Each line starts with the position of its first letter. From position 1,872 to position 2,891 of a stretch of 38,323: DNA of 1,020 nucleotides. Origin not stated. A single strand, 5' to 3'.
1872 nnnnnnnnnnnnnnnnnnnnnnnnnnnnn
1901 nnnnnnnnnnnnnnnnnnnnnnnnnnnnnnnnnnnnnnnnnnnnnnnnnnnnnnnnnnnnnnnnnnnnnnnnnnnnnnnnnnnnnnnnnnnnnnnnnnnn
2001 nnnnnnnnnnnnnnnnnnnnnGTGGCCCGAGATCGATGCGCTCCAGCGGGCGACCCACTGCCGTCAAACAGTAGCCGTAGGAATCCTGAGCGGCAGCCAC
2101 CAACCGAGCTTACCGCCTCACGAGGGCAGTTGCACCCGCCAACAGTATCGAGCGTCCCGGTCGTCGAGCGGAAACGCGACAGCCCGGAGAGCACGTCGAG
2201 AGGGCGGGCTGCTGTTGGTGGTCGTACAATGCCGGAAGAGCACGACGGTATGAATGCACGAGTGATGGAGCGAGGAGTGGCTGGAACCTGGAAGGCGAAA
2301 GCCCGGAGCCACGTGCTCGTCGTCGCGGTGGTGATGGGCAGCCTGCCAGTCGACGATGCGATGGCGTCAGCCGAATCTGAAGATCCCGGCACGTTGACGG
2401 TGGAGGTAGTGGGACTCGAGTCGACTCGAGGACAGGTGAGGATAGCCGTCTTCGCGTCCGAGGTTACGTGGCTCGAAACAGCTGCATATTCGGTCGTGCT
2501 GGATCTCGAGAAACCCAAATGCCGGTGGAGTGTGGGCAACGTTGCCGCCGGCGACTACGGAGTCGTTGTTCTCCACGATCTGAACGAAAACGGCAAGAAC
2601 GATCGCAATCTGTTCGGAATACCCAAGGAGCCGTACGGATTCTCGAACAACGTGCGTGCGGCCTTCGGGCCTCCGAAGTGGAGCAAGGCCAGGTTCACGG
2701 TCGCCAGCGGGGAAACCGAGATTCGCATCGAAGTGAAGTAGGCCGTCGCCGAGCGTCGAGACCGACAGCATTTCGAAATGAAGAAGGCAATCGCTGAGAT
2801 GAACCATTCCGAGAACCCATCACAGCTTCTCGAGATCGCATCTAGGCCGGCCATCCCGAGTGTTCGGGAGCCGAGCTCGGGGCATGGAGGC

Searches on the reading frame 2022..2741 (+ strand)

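Call 94: search_protein_families(library=pfam, proteins=[window:2022-2741:+], max_evalue=0.00001)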
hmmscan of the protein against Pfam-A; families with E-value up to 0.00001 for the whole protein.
window:2022-2741:+ (239 aa): 1 family
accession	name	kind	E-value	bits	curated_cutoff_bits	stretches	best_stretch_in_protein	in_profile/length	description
PF09912.14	DUF2141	-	1.5e-30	105.8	24.4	1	127-234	1-111/112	Uncharacterized protein conserved in bacteria (DUF2141)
